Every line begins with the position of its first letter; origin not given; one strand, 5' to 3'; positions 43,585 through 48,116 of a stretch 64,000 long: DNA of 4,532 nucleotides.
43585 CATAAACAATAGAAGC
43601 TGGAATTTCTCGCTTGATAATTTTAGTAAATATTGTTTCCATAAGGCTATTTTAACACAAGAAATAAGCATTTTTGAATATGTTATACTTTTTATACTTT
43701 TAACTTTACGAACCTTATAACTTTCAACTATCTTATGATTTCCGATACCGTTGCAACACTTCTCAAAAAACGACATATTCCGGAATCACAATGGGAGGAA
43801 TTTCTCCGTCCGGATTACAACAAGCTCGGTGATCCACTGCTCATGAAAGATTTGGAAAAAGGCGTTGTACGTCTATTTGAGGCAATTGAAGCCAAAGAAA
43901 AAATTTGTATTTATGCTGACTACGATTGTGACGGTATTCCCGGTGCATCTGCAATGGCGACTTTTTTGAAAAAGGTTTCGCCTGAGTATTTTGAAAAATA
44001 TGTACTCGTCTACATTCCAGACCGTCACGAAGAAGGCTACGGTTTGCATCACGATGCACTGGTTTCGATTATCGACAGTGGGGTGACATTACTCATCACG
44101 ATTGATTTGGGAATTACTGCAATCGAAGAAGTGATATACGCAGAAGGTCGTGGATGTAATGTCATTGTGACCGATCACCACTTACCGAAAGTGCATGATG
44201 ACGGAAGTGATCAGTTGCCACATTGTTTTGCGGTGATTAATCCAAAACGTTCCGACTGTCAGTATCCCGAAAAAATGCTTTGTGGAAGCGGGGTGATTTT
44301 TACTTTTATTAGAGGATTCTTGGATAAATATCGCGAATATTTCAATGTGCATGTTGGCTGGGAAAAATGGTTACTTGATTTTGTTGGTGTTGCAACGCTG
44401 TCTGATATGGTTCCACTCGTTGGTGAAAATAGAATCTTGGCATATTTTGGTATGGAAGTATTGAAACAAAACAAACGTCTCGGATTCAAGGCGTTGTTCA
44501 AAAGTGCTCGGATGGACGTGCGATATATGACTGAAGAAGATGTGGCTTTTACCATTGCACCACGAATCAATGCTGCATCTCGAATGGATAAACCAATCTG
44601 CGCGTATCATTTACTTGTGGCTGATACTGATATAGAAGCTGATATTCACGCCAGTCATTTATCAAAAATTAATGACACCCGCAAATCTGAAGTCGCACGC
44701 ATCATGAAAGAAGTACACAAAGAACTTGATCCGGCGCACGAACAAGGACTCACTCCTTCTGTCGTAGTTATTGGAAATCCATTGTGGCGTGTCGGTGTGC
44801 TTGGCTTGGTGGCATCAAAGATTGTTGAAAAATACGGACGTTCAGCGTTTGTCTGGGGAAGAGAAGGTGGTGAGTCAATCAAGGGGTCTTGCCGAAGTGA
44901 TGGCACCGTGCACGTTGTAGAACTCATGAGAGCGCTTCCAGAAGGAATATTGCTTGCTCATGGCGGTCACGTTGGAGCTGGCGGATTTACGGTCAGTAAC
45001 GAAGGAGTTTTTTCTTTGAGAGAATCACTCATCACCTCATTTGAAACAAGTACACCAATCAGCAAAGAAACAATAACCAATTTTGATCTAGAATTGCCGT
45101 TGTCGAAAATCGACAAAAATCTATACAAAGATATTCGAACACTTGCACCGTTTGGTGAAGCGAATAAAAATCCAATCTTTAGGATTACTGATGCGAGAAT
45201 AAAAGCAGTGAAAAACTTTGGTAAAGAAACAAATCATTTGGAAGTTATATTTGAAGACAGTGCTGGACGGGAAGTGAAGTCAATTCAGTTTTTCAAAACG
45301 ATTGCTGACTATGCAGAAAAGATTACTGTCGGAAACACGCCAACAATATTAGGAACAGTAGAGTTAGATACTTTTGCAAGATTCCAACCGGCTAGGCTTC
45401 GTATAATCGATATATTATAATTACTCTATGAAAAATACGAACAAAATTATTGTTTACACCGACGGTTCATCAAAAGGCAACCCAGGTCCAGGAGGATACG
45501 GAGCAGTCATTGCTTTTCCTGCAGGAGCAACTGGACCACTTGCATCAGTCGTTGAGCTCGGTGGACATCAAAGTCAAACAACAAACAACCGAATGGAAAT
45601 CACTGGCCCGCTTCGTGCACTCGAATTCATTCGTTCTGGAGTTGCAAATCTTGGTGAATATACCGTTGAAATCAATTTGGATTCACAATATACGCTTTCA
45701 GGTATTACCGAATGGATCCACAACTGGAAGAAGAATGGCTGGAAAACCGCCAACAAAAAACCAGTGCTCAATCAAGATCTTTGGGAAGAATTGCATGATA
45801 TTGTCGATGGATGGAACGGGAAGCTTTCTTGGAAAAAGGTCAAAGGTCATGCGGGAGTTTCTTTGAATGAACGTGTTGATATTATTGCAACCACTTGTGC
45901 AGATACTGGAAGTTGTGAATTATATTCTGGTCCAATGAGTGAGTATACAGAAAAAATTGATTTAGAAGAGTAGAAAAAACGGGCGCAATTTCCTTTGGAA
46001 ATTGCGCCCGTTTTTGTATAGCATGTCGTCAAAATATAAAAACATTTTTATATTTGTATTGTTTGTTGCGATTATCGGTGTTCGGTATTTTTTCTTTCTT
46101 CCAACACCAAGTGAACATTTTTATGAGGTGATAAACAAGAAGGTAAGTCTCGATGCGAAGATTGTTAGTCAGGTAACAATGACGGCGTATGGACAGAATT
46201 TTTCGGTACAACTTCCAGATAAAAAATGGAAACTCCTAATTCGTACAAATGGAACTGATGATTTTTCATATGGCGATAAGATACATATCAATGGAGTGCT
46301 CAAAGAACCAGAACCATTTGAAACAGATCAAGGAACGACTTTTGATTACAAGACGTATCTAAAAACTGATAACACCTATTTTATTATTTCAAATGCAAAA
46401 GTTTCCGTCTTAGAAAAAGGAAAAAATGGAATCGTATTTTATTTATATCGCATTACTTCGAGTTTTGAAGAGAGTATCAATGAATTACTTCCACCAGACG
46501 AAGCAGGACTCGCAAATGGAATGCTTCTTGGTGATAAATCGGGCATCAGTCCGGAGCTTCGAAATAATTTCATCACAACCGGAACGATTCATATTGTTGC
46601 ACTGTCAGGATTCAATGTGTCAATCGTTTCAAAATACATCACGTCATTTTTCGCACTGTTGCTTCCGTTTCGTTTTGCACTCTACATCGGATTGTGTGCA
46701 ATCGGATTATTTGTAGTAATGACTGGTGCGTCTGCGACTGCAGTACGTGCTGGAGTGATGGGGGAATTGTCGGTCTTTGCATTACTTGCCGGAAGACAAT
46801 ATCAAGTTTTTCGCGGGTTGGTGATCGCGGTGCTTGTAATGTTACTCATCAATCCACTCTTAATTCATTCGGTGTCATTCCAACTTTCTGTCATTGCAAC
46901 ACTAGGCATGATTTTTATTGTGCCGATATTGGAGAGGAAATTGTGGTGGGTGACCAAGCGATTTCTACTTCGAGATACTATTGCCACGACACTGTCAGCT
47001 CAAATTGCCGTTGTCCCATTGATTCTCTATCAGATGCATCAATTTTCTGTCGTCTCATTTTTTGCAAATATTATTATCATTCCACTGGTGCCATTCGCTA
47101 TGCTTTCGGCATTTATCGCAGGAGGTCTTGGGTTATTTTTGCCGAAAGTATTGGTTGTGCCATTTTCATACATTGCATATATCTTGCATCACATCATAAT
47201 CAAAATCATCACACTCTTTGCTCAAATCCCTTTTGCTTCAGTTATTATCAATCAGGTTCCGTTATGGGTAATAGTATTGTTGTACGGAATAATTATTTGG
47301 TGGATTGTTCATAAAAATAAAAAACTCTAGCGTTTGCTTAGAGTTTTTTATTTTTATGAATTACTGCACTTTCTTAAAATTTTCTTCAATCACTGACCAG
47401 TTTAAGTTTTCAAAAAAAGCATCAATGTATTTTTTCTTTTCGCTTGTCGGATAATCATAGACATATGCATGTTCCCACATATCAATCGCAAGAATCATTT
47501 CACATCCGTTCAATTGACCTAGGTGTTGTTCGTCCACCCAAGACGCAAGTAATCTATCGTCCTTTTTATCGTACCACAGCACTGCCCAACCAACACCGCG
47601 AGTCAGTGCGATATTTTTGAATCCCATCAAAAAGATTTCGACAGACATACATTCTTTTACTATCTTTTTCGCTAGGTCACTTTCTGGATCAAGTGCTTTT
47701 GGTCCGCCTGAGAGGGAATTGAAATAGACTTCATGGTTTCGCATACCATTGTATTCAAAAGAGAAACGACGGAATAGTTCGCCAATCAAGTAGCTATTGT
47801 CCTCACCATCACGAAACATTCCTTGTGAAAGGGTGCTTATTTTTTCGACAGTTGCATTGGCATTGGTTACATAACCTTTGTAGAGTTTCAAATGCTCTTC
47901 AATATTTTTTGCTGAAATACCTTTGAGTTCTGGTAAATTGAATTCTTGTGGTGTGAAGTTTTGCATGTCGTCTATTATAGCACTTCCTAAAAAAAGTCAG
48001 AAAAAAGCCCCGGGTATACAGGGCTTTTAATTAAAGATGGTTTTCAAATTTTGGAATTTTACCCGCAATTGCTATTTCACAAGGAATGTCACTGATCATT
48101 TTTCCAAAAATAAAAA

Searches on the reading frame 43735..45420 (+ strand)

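Call 8: search_protein_families(library=pfam, proteins=[window:43735-45420:+], max_evalue=0.001)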
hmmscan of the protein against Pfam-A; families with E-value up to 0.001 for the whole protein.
window:43735-45420:+ (561 aa): 3 families
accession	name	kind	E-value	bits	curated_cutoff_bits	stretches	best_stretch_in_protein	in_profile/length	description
PF01368.27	DHH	-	1.3e-19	71.1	28.1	1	56-197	1-104/125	DHH family, N-terminal domain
PF17768.7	RecJ_OB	-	1.3e-17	64.3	27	1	451-559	2-107/107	RecJ OB domain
PF02272.25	DHHA1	-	1.9e-08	35.1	25.9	1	348-424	10-87/102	DHHA1 domain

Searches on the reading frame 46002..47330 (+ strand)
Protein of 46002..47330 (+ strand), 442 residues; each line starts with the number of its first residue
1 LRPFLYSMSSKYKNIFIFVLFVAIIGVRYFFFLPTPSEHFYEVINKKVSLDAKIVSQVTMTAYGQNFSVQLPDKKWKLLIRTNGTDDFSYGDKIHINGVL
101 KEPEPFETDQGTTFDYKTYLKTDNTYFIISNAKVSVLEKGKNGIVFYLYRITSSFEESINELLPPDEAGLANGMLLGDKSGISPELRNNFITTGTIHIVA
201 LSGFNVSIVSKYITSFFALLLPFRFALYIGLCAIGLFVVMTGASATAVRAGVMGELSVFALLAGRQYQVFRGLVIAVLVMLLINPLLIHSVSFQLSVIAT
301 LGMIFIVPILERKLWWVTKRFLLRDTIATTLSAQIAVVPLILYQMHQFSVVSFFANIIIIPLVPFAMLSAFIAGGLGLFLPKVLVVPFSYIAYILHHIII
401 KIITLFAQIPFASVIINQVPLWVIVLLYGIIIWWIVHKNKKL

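Call 80: search_protein_families(library=pfam, proteins=[window:46002-47330:+], max_evalue=0.001)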
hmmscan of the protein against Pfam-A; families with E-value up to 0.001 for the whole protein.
window:46002-47330:+ (442 aa): 2 families
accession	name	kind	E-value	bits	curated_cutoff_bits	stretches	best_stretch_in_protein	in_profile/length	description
PF03772.21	Competence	-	3.2e-54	184.5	23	1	174-439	1-268/270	Competence protein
PF13567.11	DUF4131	-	1.4e-09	38.3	31.6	1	16-130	37-158/165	Domain of unknown function (DUF4131)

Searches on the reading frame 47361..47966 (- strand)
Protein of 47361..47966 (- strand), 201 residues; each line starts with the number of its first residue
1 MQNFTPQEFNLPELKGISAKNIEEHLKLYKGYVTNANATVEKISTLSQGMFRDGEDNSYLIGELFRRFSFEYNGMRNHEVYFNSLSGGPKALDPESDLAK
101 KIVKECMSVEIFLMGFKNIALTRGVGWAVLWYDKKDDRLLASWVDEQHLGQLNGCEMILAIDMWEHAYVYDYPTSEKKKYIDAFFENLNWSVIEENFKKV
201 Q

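Call 80: search_protein_families(library=pfam, proteins=[window:47361-47966:-], max_evalue=0.001)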
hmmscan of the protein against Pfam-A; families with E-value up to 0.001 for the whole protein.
window:47361-47966:- (201 aa): 2 families
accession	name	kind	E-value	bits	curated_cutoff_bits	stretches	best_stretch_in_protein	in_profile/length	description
PF02777.23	Sod_Fe_C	-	1.7e-20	73.4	20.9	1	94-195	1-101/102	Iron/manganese superoxide dismutases, C-terminal domain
PF00081.27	Sod_Fe_N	-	5.8e-05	23.9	27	1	17-86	18-82/82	Iron/manganese superoxide dismutases, alpha-hairpin domain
